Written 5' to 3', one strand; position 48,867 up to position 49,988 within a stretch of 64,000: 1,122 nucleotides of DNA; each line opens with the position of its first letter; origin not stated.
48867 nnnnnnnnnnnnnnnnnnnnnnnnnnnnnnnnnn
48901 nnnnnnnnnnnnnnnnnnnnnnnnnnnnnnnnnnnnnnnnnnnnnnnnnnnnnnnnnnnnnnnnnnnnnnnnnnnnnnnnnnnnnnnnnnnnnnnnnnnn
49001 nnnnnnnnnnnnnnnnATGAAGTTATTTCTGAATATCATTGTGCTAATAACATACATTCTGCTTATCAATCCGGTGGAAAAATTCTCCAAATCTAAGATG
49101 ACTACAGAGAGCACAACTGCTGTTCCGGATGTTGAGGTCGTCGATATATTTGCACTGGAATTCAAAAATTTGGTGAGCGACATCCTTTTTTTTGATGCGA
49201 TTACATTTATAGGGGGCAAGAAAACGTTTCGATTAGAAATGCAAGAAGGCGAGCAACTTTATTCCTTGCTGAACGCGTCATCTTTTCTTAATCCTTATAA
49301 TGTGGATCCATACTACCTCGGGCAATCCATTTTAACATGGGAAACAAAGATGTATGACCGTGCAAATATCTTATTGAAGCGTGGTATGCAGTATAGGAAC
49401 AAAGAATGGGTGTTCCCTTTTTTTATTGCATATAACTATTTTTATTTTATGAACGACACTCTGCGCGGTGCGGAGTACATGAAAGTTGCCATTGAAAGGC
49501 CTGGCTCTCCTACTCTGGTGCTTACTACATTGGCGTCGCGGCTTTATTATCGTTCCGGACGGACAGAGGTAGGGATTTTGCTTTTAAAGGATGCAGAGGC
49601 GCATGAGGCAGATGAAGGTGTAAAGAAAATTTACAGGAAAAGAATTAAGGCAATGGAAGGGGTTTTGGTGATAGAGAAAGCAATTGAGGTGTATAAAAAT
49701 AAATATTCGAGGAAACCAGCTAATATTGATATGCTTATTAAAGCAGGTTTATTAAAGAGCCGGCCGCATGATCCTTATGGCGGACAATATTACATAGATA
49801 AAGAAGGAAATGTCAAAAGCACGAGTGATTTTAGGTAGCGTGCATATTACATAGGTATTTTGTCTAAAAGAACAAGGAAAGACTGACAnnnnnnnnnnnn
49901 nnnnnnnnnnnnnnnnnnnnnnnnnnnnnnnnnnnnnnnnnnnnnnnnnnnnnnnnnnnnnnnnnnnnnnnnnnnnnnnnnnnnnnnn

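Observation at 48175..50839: AT-rich ABC-transporter trio directly downstream of pilA, including a membrane protein with a pseudopilin (GspG)-like C-terminal motif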

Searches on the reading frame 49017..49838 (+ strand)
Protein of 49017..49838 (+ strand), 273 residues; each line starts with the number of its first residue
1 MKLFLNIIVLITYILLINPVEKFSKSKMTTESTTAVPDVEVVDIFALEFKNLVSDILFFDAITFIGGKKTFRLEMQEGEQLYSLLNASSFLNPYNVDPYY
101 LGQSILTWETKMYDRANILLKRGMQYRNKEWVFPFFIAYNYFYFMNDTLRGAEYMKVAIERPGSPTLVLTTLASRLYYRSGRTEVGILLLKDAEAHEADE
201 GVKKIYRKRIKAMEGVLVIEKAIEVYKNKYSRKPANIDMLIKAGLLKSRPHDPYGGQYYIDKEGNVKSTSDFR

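Call 3: search_protein_families(library=pfam, proteins=[window:49017-49838:+], max_evalue=0.1)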
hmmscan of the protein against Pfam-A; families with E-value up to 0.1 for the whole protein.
window:49017-49838:+ (273 aa): 0 families

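Call 4: search_protein_families(library=ncbifam, proteins=[window:49017-49838:+], max_evalue=0.1)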
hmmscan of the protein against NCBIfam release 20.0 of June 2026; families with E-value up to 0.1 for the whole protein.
window:49017-49838:+ (273 aa): 1 family
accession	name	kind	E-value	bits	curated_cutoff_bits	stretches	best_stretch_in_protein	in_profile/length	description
NF003247.0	PRK04204.1-3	equivalog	0.075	12.3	333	0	143-187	77-120/338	RNA 3'-terminal phosphate cyclase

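Call 5: find_homologous_proteins(query=window:49017-49835:+, max_evalue=0.001)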
Query window:49017-49835:+ (273 aa): 7 proteins with E <= 0.001 among 685 candidates.
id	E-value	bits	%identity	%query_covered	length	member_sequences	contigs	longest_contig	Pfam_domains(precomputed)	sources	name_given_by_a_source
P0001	2.8e-176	603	100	100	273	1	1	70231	-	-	-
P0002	1.0e-130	453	73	100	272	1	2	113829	-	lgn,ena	-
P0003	4.0e-128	445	71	100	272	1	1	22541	-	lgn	-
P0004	2.6e-122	426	67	100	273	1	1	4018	-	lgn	-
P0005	4.1e-115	402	64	100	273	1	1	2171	-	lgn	-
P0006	7.1e-97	342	57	99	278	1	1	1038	-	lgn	-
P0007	5.0e-43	166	46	67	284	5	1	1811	-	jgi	-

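Call 13: find_encoding_contigs(protein=P0002, flank=8000, max_places=3)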
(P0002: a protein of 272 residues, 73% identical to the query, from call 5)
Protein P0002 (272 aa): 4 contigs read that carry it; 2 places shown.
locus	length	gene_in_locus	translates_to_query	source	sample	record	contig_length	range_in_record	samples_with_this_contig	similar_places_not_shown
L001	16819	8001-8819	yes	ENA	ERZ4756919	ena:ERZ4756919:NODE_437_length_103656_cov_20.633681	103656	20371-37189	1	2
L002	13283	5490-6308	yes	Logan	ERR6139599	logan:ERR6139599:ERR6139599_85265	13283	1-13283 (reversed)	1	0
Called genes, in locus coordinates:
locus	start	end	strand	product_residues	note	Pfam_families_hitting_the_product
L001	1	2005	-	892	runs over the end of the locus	PF02739:5_3_exonuc_N, PF01367:5_3_exonuc, PF01612:DNA_pol_A_exo1, PF22619:DNA_polI_exo1, PF00476:DNA_pol_A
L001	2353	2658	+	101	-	PF10719:ComFB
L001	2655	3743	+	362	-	PF01731:Arylesterase (faint), PF08450:SGL (faint), PF25021:TEN_NHL (faint), PF01436:NHL (weak), PF17170:DUF5128 (weak), PF01436:NHL (weak)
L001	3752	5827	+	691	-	PF14522:Cytochrome_C7 (faint), PF14537:Cytochrom_c3_2 (faint), PF22113:Mtrc-MtrF_II-IV_dom (faint), PF09699:Paired_CXXCH_1 (weak)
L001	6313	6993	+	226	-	PF07963:N_methyl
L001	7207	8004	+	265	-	PF10920:DUF2705 (weak), PF12679:ABC2_membrane_2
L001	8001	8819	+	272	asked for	-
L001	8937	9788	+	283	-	PF00005:ABC_tran, PF13304:AAA_21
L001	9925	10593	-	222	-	-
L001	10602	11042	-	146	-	PF00571:CBS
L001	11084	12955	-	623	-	PF22842:Pel9A-like_beta_helix (weak), PF00041:fn3 (weak)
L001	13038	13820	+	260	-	PF01522:Polysacc_deac_1, PF03065:Glyco_hydro_57 (weak)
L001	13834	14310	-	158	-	PF02915:Rubrerythrin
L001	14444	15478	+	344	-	PF01520:Amidase_3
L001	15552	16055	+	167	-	PF10646:Germane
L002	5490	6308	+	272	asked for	-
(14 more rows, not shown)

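Call 14: find_encoding_contigs(protein=P0003, flank=8000, max_places=3)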
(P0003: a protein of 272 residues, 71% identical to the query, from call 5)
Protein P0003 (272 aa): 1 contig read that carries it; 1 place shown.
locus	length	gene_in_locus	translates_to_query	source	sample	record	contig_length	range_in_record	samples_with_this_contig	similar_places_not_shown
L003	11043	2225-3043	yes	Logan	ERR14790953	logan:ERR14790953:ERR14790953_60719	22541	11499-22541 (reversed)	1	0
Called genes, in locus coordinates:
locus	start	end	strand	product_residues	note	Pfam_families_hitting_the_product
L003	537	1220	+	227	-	PF07963:N_methyl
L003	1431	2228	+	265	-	PF10920:DUF2705 (weak), PF12679:ABC2_membrane_2 (weak)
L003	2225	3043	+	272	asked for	-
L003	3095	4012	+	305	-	PF00005:ABC_tran, PF13304:AAA_21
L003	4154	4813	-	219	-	-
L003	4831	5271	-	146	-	PF00571:CBS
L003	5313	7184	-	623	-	PF13229:Beta_helix (weak), PF00041:fn3 (weak)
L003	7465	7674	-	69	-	-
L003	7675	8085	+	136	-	PF01522:Polysacc_deac_1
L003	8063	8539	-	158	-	PF02915:Rubrerythrin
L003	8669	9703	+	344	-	PF11741:AMIN (faint), PF01520:Amidase_3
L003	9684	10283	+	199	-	PF10646:Germane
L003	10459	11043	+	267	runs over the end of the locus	PF01177:Asp_Glu_race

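Call 21: predict_structure(alignment_id=A1)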
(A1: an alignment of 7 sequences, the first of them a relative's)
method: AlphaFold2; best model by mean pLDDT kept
length: 273 residues; sequences in the alignment: 7
mean_pLDDT: 63.8   pTM: 0.45
mean pLDDT of the five models: 63.8, 63.2, 61.1, 59.2, 56.8
residues with pLDDT >= 90: 37; 70-90: 88; 50-70: 61; < 50: 87
segments of 3 or more residues with pLDDT < 50: 2-7, 15-72, 93-109
pLDDT, mean of each block of 10 residues (from residue 1): 47 45 39 35 34 30 29 59 57 45 46 73 72 77 72 82 65 52 66 77 82 89 92 93 94 89 80 65
secondary structure, 60 per line:
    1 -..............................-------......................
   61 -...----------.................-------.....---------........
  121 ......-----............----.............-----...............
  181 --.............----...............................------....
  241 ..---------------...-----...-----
elements in order: H2-31 H39-60 H75-91 H99-103 H113-126 H132-143 H148-160 H166-180 H183-195 H200-230 H237-242 E258-260 E266-268

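Call 23: search_protein_families(library=pfam, proteins=[window:49017-49835:+], max_evalue=10)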
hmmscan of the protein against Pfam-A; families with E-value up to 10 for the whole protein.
window:49017-49835:+ (273 aa): 0 families

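Call 24: fold_search(model_id=the predicted structure, library=pdb)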
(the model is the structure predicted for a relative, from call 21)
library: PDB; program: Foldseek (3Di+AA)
matches with E <= 10: 796; with E <= 0.001: 0
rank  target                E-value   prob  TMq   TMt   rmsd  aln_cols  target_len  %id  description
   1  5udi_A                7.6e-03  1.00  0.33  0.22  14.7       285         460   13  IFIT1 monomeric mutant (L457E/L464E) with m7Gppp-AAAA (syn and anti conformations of cap) (released 2017-03-01)
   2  5udl_A                7.6e-03  1.00  0.32  0.21  16.1       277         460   13  IFIT1 N216A monomeric mutant (L457E/L464E) with m7Gppp-AAAA (anti conformation of cap) (released 2017-03-01)
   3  6c6k_B                9.2e-03  1.00  0.32  0.22  12.4       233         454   15  Structural basis for preferential recognition of cap 0 RNA by a human IFIT1-IFIT3 protein complex (released 2018-04-04)
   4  5udk_A                1.2e-02  0.99  0.32  0.21  15.8       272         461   13  IFIT1 monomeric mutant (L457E/L464E) with PPP-AAAA (released 2017-03-01)
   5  5w5h_C                1.9e-02  0.99  0.32  0.21  16.2       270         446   13  Human IFIT1 dimer with m7Gppp-AAAA (released 2017-07-19)
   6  2vq2                  2.0e-02  1.00  0.34  0.41   9.7       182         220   15  Crystal structure of PilW, widely conserved type IV pilus biogenesis factor (released 2008-05-27)
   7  3r9a_D                2.8e-02  1.00  0.35  0.33  12.0       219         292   13  Human alanine-glyoxylate aminotransferase in complex with the TPR domain of human PEX5P (released 2011-05-11)
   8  6c6k_A                3.5e-02  0.99  0.30  0.21   8.4       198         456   16  Structural basis for preferential recognition of cap 0 RNA by a human IFIT1-IFIT3 protein complex (released 2018-04-04)
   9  3cv0_A                4.6e-02  1.00  0.36  0.33  10.3       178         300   15  Structure of Peroxisomal Targeting Signal 1 (PTS1) binding domain of Trypanosoma brucei Peroxin 5 (TbPEX5)complexed to (released 2008-06-24)
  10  5w5h_A                4.6e-02  0.99  0.34  0.23  10.5       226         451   14  Human IFIT1 dimer with m7Gppp-AAAA (released 2017-07-19)
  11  4ga2                  6.1e-02  0.99  0.30  0.50  11.7       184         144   15  Structure of the N-terminal domain of Nup358 (released 2012-09-26)
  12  6yj6_A                6.1e-02  0.96  0.30  0.12  15.4       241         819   12  Structure of the TFIIIC subcomplex tauA (released 2020-09-16)
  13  1na0_A                7.0e-02  1.00  0.27  0.53   6.6       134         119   18  Design of Stable alpha-Helical Arrays from an Idealized TPR Motif (released 2003-06-03)
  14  3cvl_A                7.4e-02  0.99  0.36  0.33  12.3       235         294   14  Structure of Peroxisomal Targeting Signal 1 (PTS1) binding domain of Trypanosoma brucei Peroxin 5 (TbPEX5)complexed to (released 2008-06-24)
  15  5g04_Y                8.1e-02  0.95  0.32  0.19  16.8       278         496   12  Structure of the human APC-Cdc20-Hsl1 complex (released 2016-05-25)
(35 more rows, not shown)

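Call 30: search_protein_representatives(alignment_id=A1)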
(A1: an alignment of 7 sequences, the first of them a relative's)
Query: 7 sequences, 273 profile positions. Proteins with E-value up to 0.001 (for the whole library): 2657; up to 1e-10: 1335; up to 1e-30: 203. The best 150 are listed.
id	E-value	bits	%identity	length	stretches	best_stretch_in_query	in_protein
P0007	4.1e-117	407.0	-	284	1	3-273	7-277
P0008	2.3e-99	348.7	-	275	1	1-273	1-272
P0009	1.3e-84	300.4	-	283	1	1-270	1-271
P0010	2.2e-67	243.8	-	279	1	9-273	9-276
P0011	7.7e-67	242.1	-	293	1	7-271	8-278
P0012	4.1e-66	239.7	-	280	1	8-272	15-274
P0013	1.3e-65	238.1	-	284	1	21-272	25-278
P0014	3.0e-65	236.8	-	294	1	6-272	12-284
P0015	2.5e-63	230.6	-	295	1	2-271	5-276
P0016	2.7e-63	230.5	-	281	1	24-270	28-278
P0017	2.8e-63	230.4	-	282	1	3-272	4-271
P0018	1.2e-62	228.3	-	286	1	30-272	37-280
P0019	1.5e-62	228.0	-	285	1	26-272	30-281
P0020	3.9e-62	226.6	-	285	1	19-272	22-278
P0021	4.5e-62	226.5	-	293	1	32-272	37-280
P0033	6.7e-59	216.0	-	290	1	9-272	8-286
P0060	5.3e-52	193.4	-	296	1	4-269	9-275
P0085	3.4e-46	174.4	-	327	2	118-271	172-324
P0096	1.9e-44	168.7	-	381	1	13-218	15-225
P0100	1.4e-42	162.5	-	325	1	5-269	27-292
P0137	7.7e-38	147.0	-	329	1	19-270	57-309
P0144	3.8e-37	144.7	-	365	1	30-195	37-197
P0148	7.0e-36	140.5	-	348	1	21-268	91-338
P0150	1.7e-35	139.3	-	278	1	26-264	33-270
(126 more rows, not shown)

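Call 31: list_cluster_members(proteins=[P0008, P0009, P0010, P0011, P0014, P0020, P0033, P0060, P0100, P0150])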
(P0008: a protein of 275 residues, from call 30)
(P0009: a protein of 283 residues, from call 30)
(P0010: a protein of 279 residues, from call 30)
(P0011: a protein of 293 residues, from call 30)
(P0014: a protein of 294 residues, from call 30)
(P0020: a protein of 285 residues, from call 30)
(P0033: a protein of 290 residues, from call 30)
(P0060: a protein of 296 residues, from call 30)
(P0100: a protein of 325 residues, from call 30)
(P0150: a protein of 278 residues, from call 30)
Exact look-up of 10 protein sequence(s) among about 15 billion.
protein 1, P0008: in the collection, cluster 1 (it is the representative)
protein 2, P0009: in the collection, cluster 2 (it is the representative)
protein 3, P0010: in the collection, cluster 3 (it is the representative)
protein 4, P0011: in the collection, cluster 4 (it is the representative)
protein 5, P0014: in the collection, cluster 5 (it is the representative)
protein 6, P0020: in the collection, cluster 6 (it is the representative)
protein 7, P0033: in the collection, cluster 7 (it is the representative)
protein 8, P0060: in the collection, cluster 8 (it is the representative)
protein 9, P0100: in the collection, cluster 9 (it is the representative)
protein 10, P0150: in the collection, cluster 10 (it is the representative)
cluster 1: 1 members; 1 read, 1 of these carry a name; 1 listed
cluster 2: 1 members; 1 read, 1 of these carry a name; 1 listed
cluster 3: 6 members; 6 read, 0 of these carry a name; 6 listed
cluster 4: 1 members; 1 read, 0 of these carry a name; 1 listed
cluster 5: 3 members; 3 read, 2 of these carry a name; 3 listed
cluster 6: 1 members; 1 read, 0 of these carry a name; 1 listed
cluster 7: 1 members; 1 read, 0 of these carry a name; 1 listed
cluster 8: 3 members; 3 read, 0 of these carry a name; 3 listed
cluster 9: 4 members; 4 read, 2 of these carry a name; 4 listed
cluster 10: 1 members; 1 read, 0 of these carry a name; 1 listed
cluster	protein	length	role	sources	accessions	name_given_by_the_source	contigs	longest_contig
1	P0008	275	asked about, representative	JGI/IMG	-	tetratricopeptide (TPR) repeat protein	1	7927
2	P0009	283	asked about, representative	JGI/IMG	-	hypothetical protein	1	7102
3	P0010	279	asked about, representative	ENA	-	-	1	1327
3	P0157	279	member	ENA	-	-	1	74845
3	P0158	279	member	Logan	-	-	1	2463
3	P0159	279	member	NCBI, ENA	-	-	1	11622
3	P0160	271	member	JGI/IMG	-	-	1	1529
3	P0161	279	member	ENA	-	-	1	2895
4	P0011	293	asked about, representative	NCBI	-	-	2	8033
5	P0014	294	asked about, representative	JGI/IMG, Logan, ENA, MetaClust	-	tetratricopeptide (TPR) repeat protein | \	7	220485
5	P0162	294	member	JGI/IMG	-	tetratricopeptide (TPR) repeat protein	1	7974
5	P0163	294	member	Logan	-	-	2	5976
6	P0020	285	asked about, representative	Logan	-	-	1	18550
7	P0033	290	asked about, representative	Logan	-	-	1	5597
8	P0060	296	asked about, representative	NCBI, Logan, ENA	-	-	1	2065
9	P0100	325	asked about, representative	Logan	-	-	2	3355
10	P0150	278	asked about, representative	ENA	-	-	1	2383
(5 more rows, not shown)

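Call 37: find_related_loci(query=A3, collection=genome_contigs, flank=6000)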
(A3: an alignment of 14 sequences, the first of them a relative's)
Query A3 (273 aa) in genome_contigs; peptide patterns used: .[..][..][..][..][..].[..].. (x = any residue, [..] = any of these).
319 stretches matched a pattern; 52 encode a relative of the query (tblastn E <= 1e-3); 52 distinct loci.
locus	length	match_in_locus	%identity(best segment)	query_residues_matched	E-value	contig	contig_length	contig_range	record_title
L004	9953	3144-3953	39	7-273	5e-63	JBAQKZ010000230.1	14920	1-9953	MAG: Geobacteraceae bacterium isolate MFD12071_ilm_asm_bin1 k127_43113, whole genome shotgun sequence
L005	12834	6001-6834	39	2-273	6e-60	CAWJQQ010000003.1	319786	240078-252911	MAG: Nitrospirota bacterium isolate MFD03044.bin.1.139 genome assembly, contig: contig_34476, whole genome shotgun seque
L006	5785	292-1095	38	8-272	8e-59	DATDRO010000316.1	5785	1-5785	MAG TPA_asm: Nitrospirota bacterium isolate SMAG_U7979 k141_501779, whole genome shotgun sequence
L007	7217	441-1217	37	8-271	5e-58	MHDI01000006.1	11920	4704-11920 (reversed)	MAG: Nitrospinae bacterium RIFCSPHIGHO2_02_FULL_39_82 rifcsphigho2_02_scaffold_11850, whole genome shotgun sequence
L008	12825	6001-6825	35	2-270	3e-55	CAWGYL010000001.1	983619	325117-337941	MAG: Nitrospirota bacterium isolate MFD01716.bin.1.191 genome assembly, contig: contig_10655, whole genome shotgun seque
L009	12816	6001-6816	36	5-273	4e-55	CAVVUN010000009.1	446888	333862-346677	MAG: Nitrospirota bacterium isolate MFD03899.bin.2.182 genome assembly, contig: contig_4749, whole genome shotgun sequen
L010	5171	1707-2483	35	10-273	7e-55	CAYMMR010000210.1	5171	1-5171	MAG TPA_asm: uncultured Nitrospinota bacterium isolate binchicken_co21_483 genome assembly, contig: NODE_21191_length_51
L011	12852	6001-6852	35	1-273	2e-54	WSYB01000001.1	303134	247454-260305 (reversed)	MAG: Geobacteraceae bacterium isolate X3_MetaBAT.27 scaffold_60, whole genome shotgun sequence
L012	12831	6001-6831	34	1-270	9e-54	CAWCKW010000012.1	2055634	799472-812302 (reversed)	MAG: Nitrospirota bacterium isolate MFD01872.bin.2.231 genome assembly, contig: contig_23495, whole genome shotgun seque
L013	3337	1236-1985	39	26-272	7e-54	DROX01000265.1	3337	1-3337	MAG TPA_asm: Nitrospirae bacterium isolate HyVt-545 HyVt-545_k145_828692, whole genome shotgun sequence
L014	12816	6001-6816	33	7-272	2e-52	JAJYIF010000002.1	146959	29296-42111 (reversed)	MAG: Nitrospirae bacterium isolate DBS2-1.bin112 NODE_162_length_146959_cov_2.880700, whole genome shotgun sequence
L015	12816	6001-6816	35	7-272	7e-52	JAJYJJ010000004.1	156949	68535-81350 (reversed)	MAG: Nitrospirae bacterium isolate DBS2-1.bin158 NODE_140_length_156949_cov_4.685510, whole genome shotgun sequence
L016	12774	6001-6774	35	14-272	7e-51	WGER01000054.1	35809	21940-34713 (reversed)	MAG: Nitrospirae bacterium isolate S146_51 k151_48677, whole genome shotgun sequence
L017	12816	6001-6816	37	3-272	7e-50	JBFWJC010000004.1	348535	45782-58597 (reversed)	MAG: Pedobacter sp. isolate CA_2019_NHSR_12 NODE_47_length_348535_cov_29.297309_NHSR, whole genome shotgun sequence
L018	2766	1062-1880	32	5-272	3e-50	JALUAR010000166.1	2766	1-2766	MAG: Thermodesulfovibrio sp. isolate S141_metabat2_scaf2bin.236 S141_NODE_46591_length_2766_cov_1.255400, whole genome s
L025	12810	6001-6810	35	3-272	4e-46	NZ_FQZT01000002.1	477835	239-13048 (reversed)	Malonomonas rubra DSM 5091, whole genome shotgun sequence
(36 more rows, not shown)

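Call 44: predict_structure(alignment_id=A2)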
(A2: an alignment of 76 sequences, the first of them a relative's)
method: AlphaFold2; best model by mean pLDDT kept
length: 273 residues; sequences in the alignment: 76
mean_pLDDT: 95.1   pTM: 0.86
mean pLDDT of the five models: 95.1, 95.1, 95.0, 94.8, 94.7
residues with pLDDT >= 90: 245; 70-90: 20; 50-70: 8; < 50: 0
segments of 3 or more residues with pLDDT < 50: none
pLDDT, mean of each block of 10 residues (from residue 1): 94 94 70 76 96 97 91 92 98 98 97 98 98 99 98 99 98 97 98 98 98 98 98 98 98 98 97 88
secondary structure, 60 per line:
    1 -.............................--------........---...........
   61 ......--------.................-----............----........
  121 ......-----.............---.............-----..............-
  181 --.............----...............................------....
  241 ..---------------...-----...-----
elements in order: H2-30 H39-46 H50-66 H75-91 H97-108 H113-126 H132-144 H148-160 H166-179 H183-195 H200-230 H237-242 E258-260 E266-268
